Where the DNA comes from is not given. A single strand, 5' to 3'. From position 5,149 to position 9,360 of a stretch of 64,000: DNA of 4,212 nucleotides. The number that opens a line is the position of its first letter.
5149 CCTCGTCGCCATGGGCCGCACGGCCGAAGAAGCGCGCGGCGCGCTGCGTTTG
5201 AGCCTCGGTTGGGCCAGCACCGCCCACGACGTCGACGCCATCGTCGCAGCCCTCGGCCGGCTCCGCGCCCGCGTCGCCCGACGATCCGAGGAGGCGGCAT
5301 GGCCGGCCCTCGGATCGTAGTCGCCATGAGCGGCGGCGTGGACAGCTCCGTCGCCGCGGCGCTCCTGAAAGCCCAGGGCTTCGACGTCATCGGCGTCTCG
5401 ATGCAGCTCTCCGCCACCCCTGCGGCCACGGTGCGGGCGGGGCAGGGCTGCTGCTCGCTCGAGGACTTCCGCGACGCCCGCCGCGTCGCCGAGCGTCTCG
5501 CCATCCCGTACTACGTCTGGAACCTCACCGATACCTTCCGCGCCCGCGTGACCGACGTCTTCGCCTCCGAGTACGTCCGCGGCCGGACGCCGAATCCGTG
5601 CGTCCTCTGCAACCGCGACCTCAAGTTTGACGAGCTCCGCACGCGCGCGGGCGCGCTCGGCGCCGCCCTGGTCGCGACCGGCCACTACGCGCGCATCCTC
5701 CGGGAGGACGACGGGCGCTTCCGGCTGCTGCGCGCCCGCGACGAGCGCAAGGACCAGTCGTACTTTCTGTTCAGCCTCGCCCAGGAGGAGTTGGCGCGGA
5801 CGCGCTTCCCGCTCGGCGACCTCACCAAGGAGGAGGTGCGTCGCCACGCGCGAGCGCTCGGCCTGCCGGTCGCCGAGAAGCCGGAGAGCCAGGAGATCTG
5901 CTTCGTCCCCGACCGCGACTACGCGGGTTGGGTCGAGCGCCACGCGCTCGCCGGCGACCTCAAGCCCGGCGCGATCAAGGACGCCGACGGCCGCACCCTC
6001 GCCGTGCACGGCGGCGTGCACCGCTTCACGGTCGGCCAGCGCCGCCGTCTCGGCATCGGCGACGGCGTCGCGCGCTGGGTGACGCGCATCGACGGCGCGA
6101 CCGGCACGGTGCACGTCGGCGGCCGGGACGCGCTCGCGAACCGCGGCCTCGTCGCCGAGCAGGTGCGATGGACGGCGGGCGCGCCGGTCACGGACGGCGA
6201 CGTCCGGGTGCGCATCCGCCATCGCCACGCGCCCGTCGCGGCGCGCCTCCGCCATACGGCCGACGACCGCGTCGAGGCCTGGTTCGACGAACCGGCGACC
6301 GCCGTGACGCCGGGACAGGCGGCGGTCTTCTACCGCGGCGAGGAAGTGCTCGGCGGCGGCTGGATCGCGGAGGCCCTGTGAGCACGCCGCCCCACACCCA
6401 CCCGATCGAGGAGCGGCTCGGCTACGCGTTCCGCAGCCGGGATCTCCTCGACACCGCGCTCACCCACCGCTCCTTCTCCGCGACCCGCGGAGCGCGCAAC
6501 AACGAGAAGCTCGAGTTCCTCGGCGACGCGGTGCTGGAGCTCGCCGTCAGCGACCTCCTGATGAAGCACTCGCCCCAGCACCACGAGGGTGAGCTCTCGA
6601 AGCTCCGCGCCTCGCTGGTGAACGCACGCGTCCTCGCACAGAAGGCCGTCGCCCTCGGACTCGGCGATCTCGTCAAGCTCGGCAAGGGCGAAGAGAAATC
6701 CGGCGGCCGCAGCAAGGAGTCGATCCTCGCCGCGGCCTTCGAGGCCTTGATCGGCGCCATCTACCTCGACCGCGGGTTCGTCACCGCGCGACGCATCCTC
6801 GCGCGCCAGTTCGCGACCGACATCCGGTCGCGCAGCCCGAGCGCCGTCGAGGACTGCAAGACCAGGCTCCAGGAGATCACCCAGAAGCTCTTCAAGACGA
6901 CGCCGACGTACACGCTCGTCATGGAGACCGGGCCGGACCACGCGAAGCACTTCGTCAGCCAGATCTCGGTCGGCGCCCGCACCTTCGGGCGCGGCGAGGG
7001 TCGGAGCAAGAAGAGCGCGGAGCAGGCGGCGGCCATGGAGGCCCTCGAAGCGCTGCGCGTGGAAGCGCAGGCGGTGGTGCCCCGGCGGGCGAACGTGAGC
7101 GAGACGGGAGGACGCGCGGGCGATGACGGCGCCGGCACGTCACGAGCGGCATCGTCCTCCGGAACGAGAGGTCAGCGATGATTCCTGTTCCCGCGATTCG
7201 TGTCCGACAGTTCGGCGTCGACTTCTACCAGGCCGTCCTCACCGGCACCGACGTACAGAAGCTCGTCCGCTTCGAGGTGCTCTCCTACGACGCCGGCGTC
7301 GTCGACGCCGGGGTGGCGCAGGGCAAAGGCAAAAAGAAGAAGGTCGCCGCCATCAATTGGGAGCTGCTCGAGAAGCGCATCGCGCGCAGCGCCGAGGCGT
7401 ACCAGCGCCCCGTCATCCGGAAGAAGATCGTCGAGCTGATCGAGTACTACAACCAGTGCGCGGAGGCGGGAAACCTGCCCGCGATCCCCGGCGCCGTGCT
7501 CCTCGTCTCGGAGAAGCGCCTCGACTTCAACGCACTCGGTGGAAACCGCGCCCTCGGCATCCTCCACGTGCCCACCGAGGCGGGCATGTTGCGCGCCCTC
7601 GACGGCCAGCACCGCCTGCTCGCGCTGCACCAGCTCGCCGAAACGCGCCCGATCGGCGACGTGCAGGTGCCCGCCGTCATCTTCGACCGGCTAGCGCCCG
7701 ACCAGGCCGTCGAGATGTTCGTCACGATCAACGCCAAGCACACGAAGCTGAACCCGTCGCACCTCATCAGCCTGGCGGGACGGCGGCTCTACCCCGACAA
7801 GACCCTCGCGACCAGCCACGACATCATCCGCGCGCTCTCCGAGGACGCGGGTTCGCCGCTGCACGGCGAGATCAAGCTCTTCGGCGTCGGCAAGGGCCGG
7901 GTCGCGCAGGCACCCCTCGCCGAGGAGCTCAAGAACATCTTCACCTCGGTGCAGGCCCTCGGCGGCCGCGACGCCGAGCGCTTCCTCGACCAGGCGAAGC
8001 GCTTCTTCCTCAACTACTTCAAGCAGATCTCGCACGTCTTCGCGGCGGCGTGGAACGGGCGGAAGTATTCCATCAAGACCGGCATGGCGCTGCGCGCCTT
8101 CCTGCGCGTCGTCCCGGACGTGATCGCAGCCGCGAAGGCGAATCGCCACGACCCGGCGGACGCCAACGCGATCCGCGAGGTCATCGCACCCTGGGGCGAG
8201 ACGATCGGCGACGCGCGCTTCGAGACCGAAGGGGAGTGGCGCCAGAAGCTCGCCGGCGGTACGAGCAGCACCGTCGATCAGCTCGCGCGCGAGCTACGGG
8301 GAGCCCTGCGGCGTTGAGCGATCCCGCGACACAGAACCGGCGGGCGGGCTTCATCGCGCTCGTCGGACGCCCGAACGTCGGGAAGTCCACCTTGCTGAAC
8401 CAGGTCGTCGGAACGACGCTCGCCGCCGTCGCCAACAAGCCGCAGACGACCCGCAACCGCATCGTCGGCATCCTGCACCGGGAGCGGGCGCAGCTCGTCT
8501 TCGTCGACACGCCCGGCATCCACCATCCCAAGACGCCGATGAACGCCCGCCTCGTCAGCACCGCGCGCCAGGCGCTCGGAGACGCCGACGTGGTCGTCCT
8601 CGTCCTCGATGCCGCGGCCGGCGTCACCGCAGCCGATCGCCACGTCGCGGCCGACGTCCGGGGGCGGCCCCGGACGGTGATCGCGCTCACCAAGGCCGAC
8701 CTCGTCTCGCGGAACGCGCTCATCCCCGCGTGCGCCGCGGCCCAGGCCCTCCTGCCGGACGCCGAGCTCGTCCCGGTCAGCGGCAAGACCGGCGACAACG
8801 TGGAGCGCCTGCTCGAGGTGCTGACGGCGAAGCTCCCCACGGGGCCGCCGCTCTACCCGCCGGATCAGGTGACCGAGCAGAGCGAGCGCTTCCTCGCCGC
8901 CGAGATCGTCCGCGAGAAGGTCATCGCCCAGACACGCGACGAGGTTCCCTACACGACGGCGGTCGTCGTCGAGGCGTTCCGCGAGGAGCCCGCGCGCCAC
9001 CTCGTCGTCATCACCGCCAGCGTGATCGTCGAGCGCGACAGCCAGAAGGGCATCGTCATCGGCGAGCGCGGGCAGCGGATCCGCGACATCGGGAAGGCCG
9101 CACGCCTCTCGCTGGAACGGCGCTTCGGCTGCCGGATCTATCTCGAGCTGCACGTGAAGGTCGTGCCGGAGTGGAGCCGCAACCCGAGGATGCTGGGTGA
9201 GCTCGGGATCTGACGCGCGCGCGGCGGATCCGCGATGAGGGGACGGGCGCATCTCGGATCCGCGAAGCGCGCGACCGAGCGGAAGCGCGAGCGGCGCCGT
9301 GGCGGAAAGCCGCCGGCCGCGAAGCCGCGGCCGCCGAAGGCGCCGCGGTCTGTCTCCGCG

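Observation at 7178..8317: Orphan DGQHR/DndB-like ParB-fold gene translationally wedged between rnc and era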

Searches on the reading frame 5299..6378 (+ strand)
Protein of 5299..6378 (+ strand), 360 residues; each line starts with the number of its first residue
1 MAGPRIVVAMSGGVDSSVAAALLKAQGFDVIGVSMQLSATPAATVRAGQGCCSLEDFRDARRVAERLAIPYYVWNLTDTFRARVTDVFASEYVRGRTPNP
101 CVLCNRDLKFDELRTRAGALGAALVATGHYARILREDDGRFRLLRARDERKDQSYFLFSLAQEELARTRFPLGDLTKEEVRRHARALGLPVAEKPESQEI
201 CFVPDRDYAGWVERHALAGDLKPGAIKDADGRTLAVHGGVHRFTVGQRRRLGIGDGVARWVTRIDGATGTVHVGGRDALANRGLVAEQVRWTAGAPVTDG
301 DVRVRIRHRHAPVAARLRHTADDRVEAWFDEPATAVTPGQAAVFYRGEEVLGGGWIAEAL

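Call 6: search_protein_families(library=pfam, proteins=[window:5299-6378:+], max_evalue=0.01)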
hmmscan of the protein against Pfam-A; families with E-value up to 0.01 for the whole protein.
window:5299-6378:+ (360 aa): 7 families
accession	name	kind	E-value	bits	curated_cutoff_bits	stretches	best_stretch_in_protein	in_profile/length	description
PF03054.22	tRNA_Me_trans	-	8.4e-75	251.3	20.6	1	5-204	2-201/202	tRNA methyl transferase HUP domain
PF20258.4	tRNA_Me_trans_C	-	1.2e-21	77.2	20.6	1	282-356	2-77/77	Aminomethyltransferase beta-barrel domain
PF20259.3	tRNA_Me_trans_M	-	8.9e-11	41.6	27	1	222-274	11-65/66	tRNA methyl transferase PRC-barrel domain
PF02540.23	NAD_synthase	-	1.7e-06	27.8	21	1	5-83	20-88/242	NAD synthase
PF06508.19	QueC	-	0.00028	20.9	22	0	6-36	2-32/210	Queuosine biosynthesis protein QueC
PF00764.25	Arginosuc_synth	-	0.0019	18.7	27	1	5-38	1-35/162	Arginosuccinate synthase N-terminal HUP domain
PF00733.27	Asn_synthase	-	0.0051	17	21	1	6-70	20-73/354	Asparagine synthase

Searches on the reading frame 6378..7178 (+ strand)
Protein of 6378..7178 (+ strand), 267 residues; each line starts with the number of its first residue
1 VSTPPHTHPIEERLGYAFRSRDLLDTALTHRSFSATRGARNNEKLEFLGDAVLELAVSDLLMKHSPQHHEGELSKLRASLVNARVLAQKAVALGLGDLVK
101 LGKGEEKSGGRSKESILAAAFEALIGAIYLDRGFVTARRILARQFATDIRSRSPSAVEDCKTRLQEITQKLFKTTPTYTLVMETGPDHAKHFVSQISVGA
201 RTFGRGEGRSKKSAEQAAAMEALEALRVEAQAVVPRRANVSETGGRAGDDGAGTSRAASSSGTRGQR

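Call 6: search_protein_families(library=pfam, proteins=[window:6378-7178:+], max_evalue=0.01)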
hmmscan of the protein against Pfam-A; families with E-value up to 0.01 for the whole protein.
window:6378-7178:+ (267 aa): 6 families
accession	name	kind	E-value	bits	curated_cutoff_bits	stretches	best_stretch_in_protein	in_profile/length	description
PF14622.11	Ribonucleas_3_3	-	3e-38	131.3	35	1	22-147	3-126/128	Ribonuclease-III-like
PF00636.31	Ribonuclease_3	-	4e-26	92.2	27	1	43-133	1-102/102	Ribonuclease III domain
PF00035.32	dsrm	-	1.7e-16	61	23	1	161-226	2-66/66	Double-stranded RNA binding motif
PF22935.1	RM44_endonuclase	-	1.4e-08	35.3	27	1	12-128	11-139/139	Large ribosomal subunit protein mL44, endonuclease domain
PF14709.13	DND1_DSRM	-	0.00014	22.5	25.7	1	161-226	4-79/80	double strand RNA binding domain from DEAD END PROTEIN 1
PF24995.1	DSRM_2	-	0.0048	17.7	27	0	189-226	40-77/79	dsRNA binding domain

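Call 7: search_protein_families(library=ncbifam, proteins=[window:6378-7178:+], max_evalue=0.01)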
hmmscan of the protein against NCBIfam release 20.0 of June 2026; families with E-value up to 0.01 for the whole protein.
window:6378-7178:+ (267 aa): 2 families
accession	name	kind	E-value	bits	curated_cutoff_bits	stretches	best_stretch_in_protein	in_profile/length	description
TIGR02191.1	RNaseIII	equivalog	4.6e-74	248.6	166.25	1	11-226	2-219/219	ribonuclease III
TIGR04238.1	seadorna_dsRNA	equivalog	0.00047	20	125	1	161-226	3-67/201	seadornavirus double-stranded RNA-binding protein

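Call 63: find_related_loci(query=window:6378-7178:+, collection=metagenome_contigs, flank=5000)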
Query window:6378-7178:+ (267 aa) in metagenome_contigs; peptide patterns used: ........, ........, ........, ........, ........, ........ (x = any residue, [..] = any of these).
600 stretches matched a pattern (row limit reached: there are more); 265 encode a relative of the query (tblastn E <= 1e-3); the best 80 are kept; 80 distinct loci.
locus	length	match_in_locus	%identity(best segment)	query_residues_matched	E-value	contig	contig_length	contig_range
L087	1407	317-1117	90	3-267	5e-160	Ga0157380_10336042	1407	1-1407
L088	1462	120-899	91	8-267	3e-159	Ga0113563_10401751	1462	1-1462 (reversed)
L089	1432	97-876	91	8-267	3e-158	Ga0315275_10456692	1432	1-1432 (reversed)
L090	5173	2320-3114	88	8-267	4e-144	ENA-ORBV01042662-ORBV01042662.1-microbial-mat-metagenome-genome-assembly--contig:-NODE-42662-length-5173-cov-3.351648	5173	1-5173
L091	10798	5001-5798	87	8-267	3e-140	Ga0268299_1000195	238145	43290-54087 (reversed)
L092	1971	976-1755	87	8-267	3e-137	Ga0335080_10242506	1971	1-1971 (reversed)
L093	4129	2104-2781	81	10-235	3e-119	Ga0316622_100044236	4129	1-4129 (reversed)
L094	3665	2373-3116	67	7-267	4e-107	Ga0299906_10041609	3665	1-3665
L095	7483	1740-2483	67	7-267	1e-105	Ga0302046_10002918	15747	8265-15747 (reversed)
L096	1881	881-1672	71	8-267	3e-109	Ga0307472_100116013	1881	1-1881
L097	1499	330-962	59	10-223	2e-75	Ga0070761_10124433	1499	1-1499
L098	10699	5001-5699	54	2-229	5e-69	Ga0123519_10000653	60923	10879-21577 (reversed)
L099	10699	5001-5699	54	2-229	5e-69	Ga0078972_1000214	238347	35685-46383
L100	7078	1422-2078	55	10-231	6e-68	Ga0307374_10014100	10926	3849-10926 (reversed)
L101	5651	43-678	56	10-224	6e-66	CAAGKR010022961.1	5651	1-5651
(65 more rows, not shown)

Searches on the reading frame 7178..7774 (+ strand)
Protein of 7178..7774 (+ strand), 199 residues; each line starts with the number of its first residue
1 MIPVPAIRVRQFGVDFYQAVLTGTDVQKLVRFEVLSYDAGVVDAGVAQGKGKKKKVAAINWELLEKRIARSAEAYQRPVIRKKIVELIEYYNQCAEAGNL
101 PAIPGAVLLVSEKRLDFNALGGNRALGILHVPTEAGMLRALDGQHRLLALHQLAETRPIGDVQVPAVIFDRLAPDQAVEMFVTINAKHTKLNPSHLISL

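Call 72: search_protein_families(library=pfam, proteins=[window:7178-7774:+], max_evalue=10)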
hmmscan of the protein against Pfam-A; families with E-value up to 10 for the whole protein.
window:7178-7774:+ (199 aa): 3 families
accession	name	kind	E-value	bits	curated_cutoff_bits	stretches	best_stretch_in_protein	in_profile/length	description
PF14072.11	DndB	-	2e-14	53.9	29.1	1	5-194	2-157/338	DNA-sulfur modification-associated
PF03235.19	GmrSD_N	-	0.00024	21.7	33.2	2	162-197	158-194/199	GmrSD restriction endonuclease, N-terminal domain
PF13250.11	DUF4041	-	0.21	11.9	27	1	54-76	16-38/56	Domain of unknown function (DUF4041)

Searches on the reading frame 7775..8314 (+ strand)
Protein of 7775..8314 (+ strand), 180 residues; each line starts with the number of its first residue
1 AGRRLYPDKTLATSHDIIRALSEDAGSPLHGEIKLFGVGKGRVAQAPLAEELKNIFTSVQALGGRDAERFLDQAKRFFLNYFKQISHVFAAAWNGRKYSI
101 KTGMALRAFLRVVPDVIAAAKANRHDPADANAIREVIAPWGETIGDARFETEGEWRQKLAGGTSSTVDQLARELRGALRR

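Call 72: search_protein_families(library=pfam, proteins=[window:7775-8314:+], max_evalue=10)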
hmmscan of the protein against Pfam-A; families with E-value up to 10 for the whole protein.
window:7775-8314:+ (180 aa): 0 families

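Call 75: predict_structure(alignment_id=A3)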
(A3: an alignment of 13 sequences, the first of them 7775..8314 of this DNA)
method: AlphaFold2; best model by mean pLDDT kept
length: 180 residues; sequences in the alignment: 13
mean_pLDDT: 84.2   pTM: 0.84
mean pLDDT of the five models: 84.2, 81.4, 81.2, 81.0, 76.6
residues with pLDDT >= 90: 79; 70-90: 73; 50-70: 28; < 50: 0
segments of 3 or more residues with pLDDT < 50: none
pLDDT, mean of each block of 10 residues (from residue 1): 69 88 92 77 76 82 70 91 96 88 90 92 91 96 90 62 76 91
secondary structure, 60 per line:
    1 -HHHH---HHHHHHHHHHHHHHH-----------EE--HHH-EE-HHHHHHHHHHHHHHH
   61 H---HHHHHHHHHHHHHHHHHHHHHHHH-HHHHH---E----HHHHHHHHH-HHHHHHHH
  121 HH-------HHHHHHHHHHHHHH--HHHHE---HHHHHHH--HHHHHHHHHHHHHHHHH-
elements in order: H2-5 H9-23 H46-61 H65-88 H90-94 H103-111 H113-122 H130-143 H146-149 H154-160 H163-179

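Call 77: fold_search(model_id=the predicted structure, library=pdb)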
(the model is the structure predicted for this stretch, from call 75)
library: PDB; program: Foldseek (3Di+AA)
matches with E <= 10: 70; with E <= 0.001: 0
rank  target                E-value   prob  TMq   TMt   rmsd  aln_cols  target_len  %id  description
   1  3ugo_A                1.4e+00  0.07  0.17  0.17  17.6       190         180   11  Crystal structure of RNA-polymerase sigma subunit domain 2 complexed with -10 promoter element ssDNA oligo (TACAAT) (released 2011-12-07)
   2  6s3l_F                2.0e+00  0.06  0.19  0.15  21.9       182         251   10  Structure of the core of the flagellar export apparatus from Vibrio mimicus, the FliPQR-FlhB complex. (released 2020-03-25)
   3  1e2x                  2.4e+00  0.05  0.17  0.15  13.5       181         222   12  FadR, fatty acid responsive transcription factor from E. coli (released 2000-12-03)
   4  9noc_z                2.6e+00  0.06  0.21  0.09  17.1       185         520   15  CCT G beta 5 S123L complex state 3 (released 2026-04-01)
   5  4iq1_C                2.7e+00  0.09  0.26  0.24  13.0       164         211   15  Crystal structure of glutathione s-transferase MHA_0454 (TARGET EFI-507015) FROM Mannheimia haemolytica, SUBSTRATE-FRE (released 2013-01-23)
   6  6fl0_M                2.7e+00  0.07  0.22  0.23  15.9       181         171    9  Crystal structure of the membrane attack complex assembly inhibitor BGA71 from Lyme disease agent Borreliella bavarien (released 2018-08-08)
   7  2k5b_MODEL_1_B        2.9e+00  0.08  0.18  0.23  15.1       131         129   11  Human CDC37-HSP90 docking model based on NMR (released 2008-12-09)
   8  1wp9_B                2.9e+00  0.06  0.18  0.09  14.7       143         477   15  Crystal structure of Pyrococcus furiosus Hef helicase domain (released 2005-02-01)
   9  1hw1_A                2.9e+00  0.04  0.17  0.15  13.6       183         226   12  THE FADR-DNA COMPLEX: TRANSCRIPTIONAL CONTROL OF FATTY ACID METABOLISM IN ESCHERICHIA COLI (released 2001-01-24)
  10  1f16_MODEL_1_A        3.0e+00  0.08  0.26  0.25  11.9       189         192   11  SOLUTION STRUCTURE OF A PRO-APOPTOTIC PROTEIN BAX (released 2000-11-22)
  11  4iq1_B                3.0e+00  0.08  0.26  0.24  13.6       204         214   13  Crystal structure of glutathione s-transferase MHA_0454 (TARGET EFI-507015) FROM Mannheimia haemolytica, SUBSTRATE-FRE (released 2013-01-23)
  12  4iw9_B                3.0e+00  0.08  0.26  0.23  13.5       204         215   13  Crystal structure of glutathione s-transferase mha_0454 (target efi-507015) from mannheimia haemolytica, gsh complex (released 2013-02-06)
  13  4p0g_A                3.0e+00  0.04  0.18  0.11  15.8       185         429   16  Crystal structure of MltF from Pseudomonas aeruginosa complexed with bulgecin and muropeptide (released 2015-03-18)
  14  4k5b_C                3.2e+00  0.06  0.20  0.23  12.6       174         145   15  Co-crystallization with conformation-specific designed ankyrin repeat proteins explains the conformational flexibility (released 2014-04-16)
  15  6fqv_C                3.3e+00  0.02  0.12  0.06  19.9       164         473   13  2.60A BINARY COMPLEX OF S.AUREUS GYRASE with UNCLEAVED DNA (released 2018-04-04)
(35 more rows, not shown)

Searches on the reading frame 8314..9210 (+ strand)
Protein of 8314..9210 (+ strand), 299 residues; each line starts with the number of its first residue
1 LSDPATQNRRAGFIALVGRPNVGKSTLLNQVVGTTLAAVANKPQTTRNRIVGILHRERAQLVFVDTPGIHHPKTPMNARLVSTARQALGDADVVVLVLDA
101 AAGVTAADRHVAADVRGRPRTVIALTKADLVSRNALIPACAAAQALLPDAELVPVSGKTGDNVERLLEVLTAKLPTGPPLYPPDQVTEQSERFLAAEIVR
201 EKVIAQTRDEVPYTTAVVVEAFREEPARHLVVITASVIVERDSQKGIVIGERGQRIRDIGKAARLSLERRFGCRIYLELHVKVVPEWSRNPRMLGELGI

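Call 6: search_protein_families(library=pfam, proteins=[window:8314-9210:+], max_evalue=0.01)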
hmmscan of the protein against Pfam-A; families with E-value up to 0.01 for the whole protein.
window:8314-9210:+ (299 aa): 12 families
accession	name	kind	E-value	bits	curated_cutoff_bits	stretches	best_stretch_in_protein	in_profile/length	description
PF01926.29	MMR_HSR1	-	1.2e-24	87.1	21.9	1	14-124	2-110/113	50S ribosome-binding GTPase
PF07650.23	KH_2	-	3.9e-15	55.9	22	1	210-287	1-77/78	KH domain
PF02421.24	FeoB_N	-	4.9e-14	52.6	27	1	14-168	3-154/156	Ferrous iron transport protein B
PF00009.33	GTP_EFTU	-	5.2e-10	39.7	26.5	1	56-175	66-187/188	Elongation factor Tu GTP binding domain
PF00350.29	Dynamin_N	-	7e-09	36.4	27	2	50-111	92-149/168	Dynamin family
PF03193.22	RsgA_GTPase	-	6.8e-08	33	30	1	12-72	107-171/174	RsgA GTPase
PF04548.22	AIG1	-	9e-06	25.6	27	1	14-115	3-107/212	AIG1 family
PF13401.12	AAA_22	-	0.00041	21.1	27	1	9-101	3-93/130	AAA domain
PF19993.5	DO-GTPase2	-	0.00041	20.5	27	0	56-134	86-179/226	Double-GTPase 2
PF00448.28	SRP54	-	0.00062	19.9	22.7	1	40-129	65-151/196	SRP54-type protein, GTPase domain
PF02492.25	cobW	-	0.0014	18.6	20.7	0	53-140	77-165/180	CobW/HypB/UreG, nucleotide-binding domain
PF13481.12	AAA_25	-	0.0039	17.3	27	0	10-34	32-56/195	AAA domain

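Call 7: search_protein_families(library=ncbifam, proteins=[window:8314-9210:+], max_evalue=0.01)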
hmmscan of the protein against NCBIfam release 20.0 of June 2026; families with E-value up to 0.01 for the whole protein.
window:8314-9210:+ (299 aa): 29 families (the best 25 are shown)
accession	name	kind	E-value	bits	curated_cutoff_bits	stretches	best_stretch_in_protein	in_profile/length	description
NF000908.1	PRK00089.1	equivalog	7.2e-103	343.9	237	1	10-298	2-290/291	GTPase Era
TIGR00436.1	era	equivalog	5.7e-77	258.7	116.25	1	12-282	1-270/270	GTPase Era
TIGR03594.1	GTPase_EngA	equivalog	3.3e-30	105.4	306.7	1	14-176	3-162/432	ribosome biogenesis GTPase Der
NF002828.0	PRK03003.1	equivalog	1.7e-24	86.3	631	1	8-178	37-204/477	ribosome biogenesis GTPase Der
NF007071.0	PRK09518.1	equivalog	1e-21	77.2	953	1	6-172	266-429/706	bifunctional cytidylate kinase/GTPase Der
NF003661.0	PRK05291.1-3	equivalog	3e-21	76.3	380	1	11-175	215-371/448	tRNA uridine-5-carboxymethylaminomethyl(34) synthesis GTPase MnmE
TIGR00231.1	small_GTP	domain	4.1e-21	75.4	42.5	1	13-169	5-161/164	GTP-binding protein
TIGR03918.1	GTP_HydF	equivalog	5.3e-18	65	325.55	1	12-176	8-169/392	[FeFe] hydrogenase H-cluster maturation GTPase HydF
TIGR03596.1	GTPase_YlqF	equivalog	6.7e-16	58.5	208.2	1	14-74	121-178/276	ribosome biogenesis GTPase YlqF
TIGR00450.1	mnmE_trmE_thdF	equivalog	8.6e-16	58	252.6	1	12-138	209-336/446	tRNA uridine-5-carboxymethylaminomethyl(34) synthesis GTPase MnmE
TIGR03598.1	GTPase_YsxC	equivalog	1.8e-13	50.6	124.45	1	13-170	20-185/186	ribosome biogenesis GTP-binding protein YihA/YsxC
TIGR00437.1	feoB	equivalog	1.7e-12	46.9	315.65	1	18-102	1-84/594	ferrous iron transport protein B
NF008955.0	PRK12297.1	equivalog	7.4e-11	41.6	406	1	14-69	162-217/429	GTPase ObgE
NF008956.1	PRK12299.1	equivalog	6.8e-10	38.4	300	1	14-173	161-324/327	GTPase ObgE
TIGR02729.1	Obg_CgtA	equivalog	1.4e-09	37.4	280.25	1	14-171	160-325/329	Obg family GTPase CgtA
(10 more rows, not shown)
